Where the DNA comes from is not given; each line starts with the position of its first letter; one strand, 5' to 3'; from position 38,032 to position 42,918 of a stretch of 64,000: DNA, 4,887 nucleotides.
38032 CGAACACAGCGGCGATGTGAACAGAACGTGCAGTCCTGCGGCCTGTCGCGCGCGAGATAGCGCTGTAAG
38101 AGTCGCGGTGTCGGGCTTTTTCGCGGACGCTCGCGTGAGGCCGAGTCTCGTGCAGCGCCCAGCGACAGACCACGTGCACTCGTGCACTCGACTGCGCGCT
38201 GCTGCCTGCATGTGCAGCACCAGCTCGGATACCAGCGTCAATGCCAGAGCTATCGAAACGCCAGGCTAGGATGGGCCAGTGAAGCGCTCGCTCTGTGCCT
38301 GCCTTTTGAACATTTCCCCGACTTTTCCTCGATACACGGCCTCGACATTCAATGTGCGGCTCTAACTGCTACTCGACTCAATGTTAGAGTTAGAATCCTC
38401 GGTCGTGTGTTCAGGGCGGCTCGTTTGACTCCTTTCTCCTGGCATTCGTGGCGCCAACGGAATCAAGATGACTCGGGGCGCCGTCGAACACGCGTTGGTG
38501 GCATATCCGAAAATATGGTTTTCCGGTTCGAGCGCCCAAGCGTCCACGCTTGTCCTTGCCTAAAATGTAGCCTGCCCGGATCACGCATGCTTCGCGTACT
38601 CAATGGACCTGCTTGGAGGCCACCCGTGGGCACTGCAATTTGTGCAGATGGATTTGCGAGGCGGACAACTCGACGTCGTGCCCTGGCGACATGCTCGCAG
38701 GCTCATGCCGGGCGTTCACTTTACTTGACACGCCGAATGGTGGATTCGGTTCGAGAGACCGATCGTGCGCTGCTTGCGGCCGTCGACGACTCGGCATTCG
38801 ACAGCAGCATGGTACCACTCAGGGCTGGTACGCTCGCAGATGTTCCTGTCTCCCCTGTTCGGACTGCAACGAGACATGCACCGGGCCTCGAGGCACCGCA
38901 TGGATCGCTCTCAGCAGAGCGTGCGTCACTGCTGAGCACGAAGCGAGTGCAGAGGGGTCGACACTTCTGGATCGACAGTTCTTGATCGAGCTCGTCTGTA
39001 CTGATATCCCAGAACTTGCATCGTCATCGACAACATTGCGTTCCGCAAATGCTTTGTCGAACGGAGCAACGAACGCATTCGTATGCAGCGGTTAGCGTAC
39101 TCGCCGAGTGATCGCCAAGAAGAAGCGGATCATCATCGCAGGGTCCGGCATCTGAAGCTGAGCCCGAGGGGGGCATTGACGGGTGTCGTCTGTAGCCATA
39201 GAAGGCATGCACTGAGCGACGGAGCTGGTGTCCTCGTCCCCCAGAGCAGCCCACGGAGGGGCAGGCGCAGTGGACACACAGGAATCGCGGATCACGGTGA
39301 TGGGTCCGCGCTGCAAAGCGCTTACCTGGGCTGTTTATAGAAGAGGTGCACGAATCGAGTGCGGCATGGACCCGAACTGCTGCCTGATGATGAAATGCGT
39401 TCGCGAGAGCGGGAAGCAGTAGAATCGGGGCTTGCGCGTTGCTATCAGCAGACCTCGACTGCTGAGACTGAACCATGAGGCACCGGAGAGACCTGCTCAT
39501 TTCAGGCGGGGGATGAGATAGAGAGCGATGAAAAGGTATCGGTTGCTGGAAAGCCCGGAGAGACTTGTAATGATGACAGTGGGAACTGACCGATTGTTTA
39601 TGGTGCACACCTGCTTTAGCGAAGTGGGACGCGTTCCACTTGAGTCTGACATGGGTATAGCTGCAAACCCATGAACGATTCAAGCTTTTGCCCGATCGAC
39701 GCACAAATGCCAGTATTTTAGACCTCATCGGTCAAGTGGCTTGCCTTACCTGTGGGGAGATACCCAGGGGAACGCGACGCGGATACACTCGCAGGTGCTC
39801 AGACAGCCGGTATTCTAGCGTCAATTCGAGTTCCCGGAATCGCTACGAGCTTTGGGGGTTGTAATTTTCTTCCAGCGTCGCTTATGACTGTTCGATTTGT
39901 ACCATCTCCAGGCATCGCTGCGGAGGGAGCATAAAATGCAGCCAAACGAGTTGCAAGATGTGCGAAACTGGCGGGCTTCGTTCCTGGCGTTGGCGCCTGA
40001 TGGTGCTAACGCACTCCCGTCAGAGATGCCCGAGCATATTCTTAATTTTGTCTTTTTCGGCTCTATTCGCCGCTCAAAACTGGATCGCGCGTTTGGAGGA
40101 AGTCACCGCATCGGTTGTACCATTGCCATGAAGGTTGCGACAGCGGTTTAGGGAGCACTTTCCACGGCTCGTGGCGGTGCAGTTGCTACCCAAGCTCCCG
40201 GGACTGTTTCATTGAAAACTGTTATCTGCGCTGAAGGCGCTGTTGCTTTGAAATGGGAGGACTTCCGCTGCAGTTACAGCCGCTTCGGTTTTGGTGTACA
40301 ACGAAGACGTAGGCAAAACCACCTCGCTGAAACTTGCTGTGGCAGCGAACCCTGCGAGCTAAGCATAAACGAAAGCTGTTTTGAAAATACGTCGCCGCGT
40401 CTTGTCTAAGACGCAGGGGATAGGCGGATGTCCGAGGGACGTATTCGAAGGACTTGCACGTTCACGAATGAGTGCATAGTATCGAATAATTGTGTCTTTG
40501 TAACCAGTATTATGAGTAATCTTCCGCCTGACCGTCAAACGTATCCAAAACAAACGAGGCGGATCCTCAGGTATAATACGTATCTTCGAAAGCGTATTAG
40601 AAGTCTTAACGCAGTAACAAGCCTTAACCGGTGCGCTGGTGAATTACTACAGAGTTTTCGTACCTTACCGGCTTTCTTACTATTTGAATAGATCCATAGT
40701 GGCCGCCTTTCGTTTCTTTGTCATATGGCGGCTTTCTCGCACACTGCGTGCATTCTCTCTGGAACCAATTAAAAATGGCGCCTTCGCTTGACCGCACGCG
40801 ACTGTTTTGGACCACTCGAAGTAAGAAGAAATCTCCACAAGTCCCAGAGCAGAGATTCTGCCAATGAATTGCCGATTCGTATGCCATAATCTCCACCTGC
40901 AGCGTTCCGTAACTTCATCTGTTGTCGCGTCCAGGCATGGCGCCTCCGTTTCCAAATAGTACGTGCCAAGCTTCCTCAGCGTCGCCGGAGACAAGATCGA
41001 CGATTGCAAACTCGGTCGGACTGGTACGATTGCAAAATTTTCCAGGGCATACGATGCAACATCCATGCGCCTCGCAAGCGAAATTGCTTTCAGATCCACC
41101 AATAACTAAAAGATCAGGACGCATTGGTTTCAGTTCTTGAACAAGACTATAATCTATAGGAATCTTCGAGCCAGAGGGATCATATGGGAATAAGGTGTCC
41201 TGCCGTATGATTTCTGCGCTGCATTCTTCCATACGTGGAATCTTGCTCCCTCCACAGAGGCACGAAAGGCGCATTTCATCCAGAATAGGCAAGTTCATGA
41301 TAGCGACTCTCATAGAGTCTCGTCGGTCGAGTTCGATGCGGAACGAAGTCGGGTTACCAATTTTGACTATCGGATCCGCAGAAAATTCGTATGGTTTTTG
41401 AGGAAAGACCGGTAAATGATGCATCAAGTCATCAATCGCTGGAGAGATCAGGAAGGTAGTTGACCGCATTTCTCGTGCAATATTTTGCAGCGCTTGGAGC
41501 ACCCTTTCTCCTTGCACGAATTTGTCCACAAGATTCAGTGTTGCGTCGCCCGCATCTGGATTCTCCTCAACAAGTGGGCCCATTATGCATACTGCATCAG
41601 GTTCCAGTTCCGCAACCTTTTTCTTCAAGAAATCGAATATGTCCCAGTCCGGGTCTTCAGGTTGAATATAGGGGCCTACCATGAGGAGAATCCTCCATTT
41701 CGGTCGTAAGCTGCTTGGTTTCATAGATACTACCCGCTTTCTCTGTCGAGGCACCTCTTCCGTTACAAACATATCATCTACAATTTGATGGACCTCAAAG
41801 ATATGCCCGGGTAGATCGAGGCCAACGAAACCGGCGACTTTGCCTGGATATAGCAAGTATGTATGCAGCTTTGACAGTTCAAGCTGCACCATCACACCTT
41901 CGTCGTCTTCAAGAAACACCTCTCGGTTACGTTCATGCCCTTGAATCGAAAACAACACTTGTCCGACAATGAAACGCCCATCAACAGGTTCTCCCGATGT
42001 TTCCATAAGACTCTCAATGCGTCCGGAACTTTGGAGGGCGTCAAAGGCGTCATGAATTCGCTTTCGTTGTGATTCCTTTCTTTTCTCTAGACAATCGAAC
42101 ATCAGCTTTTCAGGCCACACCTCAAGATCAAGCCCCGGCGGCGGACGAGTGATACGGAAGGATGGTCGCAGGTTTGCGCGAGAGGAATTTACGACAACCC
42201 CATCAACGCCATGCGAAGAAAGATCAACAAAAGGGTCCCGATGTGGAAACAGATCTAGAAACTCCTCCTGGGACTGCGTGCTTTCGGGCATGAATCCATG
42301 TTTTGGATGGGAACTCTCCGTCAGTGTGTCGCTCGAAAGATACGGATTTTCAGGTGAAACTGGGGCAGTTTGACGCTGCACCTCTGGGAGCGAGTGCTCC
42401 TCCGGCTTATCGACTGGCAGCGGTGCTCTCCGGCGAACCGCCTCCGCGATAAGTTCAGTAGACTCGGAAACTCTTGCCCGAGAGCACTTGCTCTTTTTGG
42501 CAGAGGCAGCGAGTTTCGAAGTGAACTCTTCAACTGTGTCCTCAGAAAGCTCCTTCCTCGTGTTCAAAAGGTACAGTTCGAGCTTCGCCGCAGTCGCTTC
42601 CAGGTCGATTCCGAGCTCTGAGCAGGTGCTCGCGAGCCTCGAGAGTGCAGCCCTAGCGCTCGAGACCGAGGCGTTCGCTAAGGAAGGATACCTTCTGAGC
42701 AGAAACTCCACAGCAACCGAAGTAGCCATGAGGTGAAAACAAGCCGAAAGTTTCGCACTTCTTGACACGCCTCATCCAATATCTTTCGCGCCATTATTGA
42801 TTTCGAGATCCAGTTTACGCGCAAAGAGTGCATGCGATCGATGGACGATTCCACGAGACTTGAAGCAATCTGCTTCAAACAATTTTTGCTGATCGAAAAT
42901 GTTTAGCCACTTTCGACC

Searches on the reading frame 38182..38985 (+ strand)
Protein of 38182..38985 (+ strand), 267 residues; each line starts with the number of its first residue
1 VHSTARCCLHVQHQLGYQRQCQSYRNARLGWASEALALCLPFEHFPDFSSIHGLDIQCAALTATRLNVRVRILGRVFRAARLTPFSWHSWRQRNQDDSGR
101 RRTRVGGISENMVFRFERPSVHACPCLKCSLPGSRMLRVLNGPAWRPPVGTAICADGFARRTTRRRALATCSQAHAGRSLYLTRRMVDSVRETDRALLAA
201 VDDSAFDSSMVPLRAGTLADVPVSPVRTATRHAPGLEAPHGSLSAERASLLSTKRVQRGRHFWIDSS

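Call 9: search_protein_families(library=pfam, proteins=[window:38182-38985:+], max_evalue=1)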
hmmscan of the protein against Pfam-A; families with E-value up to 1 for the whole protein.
window:38182-38985:+ (267 aa): 0 families

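Call 19: find_encoding_contigs(protein=window:38182-38985:+, flank=10000, max_places=10)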
Protein window:38182-38985:+ (267 aa): 6 contigs read that carry it; 6 places shown.
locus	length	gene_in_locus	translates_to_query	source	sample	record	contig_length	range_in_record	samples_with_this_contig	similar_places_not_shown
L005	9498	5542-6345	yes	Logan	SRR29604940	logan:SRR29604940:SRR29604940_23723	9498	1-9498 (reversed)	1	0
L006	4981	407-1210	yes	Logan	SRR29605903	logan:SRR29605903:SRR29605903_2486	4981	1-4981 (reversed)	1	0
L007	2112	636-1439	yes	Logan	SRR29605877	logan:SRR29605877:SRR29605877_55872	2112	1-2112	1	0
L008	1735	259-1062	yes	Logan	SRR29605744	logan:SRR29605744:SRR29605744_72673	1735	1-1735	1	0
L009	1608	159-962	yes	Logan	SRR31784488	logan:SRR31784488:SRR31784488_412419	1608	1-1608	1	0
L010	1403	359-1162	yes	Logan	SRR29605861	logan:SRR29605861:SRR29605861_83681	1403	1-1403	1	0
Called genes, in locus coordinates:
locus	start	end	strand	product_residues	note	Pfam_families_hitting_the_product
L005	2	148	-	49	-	?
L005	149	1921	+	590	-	-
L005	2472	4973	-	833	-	-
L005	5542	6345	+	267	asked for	-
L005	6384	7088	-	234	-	-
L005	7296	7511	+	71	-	-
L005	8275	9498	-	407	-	?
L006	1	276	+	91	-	?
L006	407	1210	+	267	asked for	-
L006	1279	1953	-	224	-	-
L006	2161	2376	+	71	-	-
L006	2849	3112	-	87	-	-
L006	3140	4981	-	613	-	?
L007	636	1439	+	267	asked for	-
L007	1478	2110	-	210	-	?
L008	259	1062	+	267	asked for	-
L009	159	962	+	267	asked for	-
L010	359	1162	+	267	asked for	-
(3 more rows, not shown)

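Call 61: search_protein_representatives(protein=window:38182-38985:+)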
Query: 267 residues. Proteins with E-value up to 0.001 (for the whole library): 31; up to 1e-10: 4; up to 1e-30: 2. The best 31 are listed.
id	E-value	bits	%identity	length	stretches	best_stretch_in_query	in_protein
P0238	1.3e-177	604.9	100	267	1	1-267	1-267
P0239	2.1e-117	407.6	98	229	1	1-180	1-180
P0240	9.1e-13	64.6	34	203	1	86-254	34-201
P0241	3.6e-11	59.4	39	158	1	118-222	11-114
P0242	2.1e-10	56.9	35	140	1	53-189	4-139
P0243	3.0e-09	53.1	35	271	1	73-207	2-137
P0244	9.1e-09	51.5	43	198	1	141-219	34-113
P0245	1.1e-08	51.3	37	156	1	90-211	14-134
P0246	2.3e-07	46.9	39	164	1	86-187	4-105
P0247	2.4e-07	46.8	36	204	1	80-199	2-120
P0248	3.0e-07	46.5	51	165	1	152-214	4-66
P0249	4.5e-07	46.0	33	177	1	27-167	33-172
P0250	4.9e-07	45.8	30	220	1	69-214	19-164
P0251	5.1e-07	45.8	40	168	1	142-214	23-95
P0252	7.6e-07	45.2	33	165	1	118-262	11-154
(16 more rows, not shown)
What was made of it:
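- The 267-aa ORF has 29 diverged ORF relatives at 29-51% identity (call 61).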

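Call 63: list_cluster_members(proteins=[P0240, P0241, P0242, P0243, P0244, P0245, P0246, P0247, P0248, P0249])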
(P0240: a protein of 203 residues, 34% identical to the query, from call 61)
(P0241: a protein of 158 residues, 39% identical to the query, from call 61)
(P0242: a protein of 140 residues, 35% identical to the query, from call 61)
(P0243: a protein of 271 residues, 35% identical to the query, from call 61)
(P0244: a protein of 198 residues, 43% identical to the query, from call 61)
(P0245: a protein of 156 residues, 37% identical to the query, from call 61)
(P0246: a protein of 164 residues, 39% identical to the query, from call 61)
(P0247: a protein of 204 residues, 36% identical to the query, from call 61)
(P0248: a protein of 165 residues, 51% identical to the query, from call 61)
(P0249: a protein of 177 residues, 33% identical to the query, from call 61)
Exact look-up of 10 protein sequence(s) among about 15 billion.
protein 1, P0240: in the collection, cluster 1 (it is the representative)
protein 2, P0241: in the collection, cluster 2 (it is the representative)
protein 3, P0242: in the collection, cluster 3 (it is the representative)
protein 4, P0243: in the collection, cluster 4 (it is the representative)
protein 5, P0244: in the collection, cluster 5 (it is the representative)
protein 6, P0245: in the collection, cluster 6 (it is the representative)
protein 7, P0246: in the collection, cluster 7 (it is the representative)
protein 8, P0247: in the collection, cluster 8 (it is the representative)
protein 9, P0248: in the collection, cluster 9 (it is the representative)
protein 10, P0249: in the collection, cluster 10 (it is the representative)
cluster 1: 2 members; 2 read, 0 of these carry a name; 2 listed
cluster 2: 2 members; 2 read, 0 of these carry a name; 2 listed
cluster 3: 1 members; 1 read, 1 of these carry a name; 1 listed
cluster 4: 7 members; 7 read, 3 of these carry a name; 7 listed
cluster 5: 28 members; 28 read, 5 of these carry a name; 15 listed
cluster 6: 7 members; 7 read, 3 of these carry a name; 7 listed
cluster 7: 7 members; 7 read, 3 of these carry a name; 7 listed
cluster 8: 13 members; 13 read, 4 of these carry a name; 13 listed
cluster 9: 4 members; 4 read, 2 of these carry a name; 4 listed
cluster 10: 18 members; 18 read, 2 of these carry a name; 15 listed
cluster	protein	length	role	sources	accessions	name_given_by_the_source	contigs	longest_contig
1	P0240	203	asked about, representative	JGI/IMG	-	-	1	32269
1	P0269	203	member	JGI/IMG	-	-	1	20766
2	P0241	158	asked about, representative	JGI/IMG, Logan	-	-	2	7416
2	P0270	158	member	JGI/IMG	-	-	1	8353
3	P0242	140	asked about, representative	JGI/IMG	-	hypothetical protein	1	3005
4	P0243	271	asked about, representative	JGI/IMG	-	-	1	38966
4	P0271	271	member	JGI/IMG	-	hypothetical protein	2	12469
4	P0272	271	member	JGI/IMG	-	hypothetical protein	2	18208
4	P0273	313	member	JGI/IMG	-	hypothetical protein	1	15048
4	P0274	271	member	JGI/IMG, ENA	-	-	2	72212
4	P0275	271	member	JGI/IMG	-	-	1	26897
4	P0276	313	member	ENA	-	-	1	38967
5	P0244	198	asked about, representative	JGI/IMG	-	-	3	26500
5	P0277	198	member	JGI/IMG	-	hypothetical protein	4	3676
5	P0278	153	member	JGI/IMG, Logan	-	hypothetical protein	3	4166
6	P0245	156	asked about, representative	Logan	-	-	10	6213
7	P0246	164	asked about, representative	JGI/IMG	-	hypothetical protein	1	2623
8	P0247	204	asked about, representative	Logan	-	-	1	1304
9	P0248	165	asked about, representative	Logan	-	-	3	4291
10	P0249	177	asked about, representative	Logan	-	-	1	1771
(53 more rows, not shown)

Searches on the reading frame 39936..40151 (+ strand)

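Call 27: search_protein_families(library=pfam, proteins=[window:39936-40151:+], max_evalue=1)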
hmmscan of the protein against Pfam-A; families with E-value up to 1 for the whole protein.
window:39936-40151:+ (71 aa): 1 family
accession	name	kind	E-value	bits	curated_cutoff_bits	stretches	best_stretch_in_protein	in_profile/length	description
PF21684.2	PipB2_N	-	0.12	12.8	27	1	28-48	4-24/107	Secreted effector protein PipB2, N-terminal domain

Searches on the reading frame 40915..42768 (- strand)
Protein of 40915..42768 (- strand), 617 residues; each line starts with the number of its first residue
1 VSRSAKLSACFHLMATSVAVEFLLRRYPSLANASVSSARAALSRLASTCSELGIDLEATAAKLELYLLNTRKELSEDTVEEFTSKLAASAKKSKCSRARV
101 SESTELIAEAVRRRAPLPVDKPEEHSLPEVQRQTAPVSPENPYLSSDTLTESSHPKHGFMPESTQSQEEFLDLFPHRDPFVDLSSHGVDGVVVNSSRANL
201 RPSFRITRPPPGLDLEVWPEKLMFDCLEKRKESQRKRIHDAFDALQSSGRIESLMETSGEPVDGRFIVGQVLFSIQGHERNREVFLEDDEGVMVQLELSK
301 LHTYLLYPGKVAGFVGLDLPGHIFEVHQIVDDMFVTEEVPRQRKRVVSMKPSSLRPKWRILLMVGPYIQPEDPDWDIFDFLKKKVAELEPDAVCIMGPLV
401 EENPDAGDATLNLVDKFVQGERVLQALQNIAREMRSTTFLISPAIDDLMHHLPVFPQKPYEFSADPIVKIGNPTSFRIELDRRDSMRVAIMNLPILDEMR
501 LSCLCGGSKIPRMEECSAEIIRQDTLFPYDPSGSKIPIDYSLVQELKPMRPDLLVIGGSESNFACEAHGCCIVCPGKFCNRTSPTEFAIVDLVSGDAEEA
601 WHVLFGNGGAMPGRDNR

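Call 10: search_protein_families(library=pfam, proteins=[window:40915-42768:-], max_evalue=0.01)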
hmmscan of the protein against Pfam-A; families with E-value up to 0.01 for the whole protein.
window:40915-42768:- (617 aa): 2 families
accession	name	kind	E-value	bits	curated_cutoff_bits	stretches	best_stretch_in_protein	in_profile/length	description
PF04042.21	DNA_pol_E_B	-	2.9e-15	56.7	29.1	1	378-564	20-209/210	DNA polymerase alpha/epsilon subunit B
PF22062.2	DPOA2_OB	-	0.00032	21.1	27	1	249-330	19-107/109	DNA polymerase alpha subunit B, OB domain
